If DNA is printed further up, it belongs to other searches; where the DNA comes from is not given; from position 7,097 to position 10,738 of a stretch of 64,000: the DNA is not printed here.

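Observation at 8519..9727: Complete GltD/NfnB-like NAD(P)H module nested inside the inserted ferredoxin domain of HdrA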

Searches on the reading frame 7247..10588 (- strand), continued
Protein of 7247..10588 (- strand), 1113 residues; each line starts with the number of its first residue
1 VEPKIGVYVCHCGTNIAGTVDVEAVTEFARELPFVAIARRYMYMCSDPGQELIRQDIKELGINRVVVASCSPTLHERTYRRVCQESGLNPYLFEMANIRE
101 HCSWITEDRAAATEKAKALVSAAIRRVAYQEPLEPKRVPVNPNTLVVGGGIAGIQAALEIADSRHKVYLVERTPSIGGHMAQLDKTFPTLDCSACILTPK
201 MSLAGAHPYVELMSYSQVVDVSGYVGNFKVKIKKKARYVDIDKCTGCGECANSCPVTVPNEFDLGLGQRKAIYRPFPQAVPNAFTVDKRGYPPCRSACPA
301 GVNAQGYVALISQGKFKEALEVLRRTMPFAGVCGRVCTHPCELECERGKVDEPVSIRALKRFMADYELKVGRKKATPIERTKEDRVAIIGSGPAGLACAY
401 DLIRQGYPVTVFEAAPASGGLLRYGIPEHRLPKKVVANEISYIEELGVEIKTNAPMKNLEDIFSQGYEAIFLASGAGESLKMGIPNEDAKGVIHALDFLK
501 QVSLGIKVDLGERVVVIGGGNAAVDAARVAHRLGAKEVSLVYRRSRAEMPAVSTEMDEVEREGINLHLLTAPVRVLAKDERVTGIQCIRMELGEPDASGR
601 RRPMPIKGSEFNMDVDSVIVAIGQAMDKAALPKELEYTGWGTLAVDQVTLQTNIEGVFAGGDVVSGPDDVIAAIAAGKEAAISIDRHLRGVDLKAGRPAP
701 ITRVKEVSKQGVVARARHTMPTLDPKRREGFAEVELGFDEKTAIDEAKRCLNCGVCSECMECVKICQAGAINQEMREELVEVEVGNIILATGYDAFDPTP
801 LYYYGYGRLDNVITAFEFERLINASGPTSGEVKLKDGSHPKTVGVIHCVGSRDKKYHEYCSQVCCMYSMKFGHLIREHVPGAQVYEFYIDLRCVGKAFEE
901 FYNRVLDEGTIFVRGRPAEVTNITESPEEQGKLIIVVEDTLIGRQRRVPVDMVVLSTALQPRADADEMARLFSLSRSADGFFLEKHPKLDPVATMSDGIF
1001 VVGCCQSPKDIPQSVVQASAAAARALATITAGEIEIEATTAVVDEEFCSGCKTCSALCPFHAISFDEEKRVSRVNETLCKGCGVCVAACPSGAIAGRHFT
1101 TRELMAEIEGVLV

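Call 7: search_protein_families(library=ncbifam, proteins=[window:7247-10588:-], max_evalue=0.001)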
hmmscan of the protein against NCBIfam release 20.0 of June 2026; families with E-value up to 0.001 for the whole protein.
window:7247-10588:- (1113 aa): 173 families (the best 25 are shown)
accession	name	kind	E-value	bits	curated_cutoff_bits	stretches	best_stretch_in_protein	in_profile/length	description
NF040770.1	hetero_SS_HdrA2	exception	1.8e-253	843.2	1100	2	4-300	1-302/777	CoB-CoM heterodisulfide reductase HdrA2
NF041778.1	hetero_SS_HdrA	equivalog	4.2e-183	610.2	1400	2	750-1112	295-651/771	ferredoxin:CoB-CoM heterodisulfide reductase subunit HdrA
NF041891.1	hdrA_Methbact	equivalog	2.6e-177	591.4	1300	2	753-1112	284-636/762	ferredoxin:CoB-CoM heterodisulfide reductase subunit HdrA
NF009410.0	PRK12771.1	subfamily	1.4e-162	542.2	516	3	286-786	42-544/566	NAD(P)-binding protein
NF009454.0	PRK12814.1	equivalog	1.8e-137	459.5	916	1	292-763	102-581/657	putative NADPH-dependent glutamate synthase small subunit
NF009414.0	PRK12778.1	equivalog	3.9e-123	412.3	1103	2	292-689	337-750/752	bifunctional dihydroorotate dehydrogenase B NAD binding subunit/NADPH-dependent glutamate synthase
TIGR01316.1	gltA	equivalog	9.5e-115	383.9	471.75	2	290-687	34-448/449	NADPH-dependent glutamate synthase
TIGR03315.1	Se_ygfK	equivalog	8.1e-98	328.1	835.3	1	293-766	446-897/1012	putative selenate reductase subunit YgfK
NF010590.0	PRK13984.1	equivalog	1e-93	314.5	946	2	294-690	198-608/611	putative oxidoreductase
NF009413.0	PRK12775.1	equivalog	1e-87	295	1895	1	292-689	339-755/1006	putative trifunctional 2-polyprenylphenol hydroxylase/glutamate synthase subunit beta/ferritin domain-containing protein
TIGR01318.1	gltD_gamma_fam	subfamily_domain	1e-86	291.4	482.95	1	287-688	43-465/467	glutamate synthase, small subunit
NF009408.0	PRK12769.1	equivalog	1.6e-84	284.2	1003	1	294-688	236-651/659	formate-dependent uric acid utilization protein AegA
NF009415.0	PRK12779.1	equivalog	3.1e-76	257.1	1519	1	295-685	211-623/944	putative bifunctional glutamate synthase subunit beta/2-polyprenylphenol hydroxylase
NF009409.0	PRK12770.1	subfamily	2e-74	250.8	343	1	380-690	15-352/360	putative glutamate synthase subunit beta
NF009451.0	PRK12809.1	equivalog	1.1e-71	242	1154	1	294-683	219-629/639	formate-dependent uric acid utilization protein YgfT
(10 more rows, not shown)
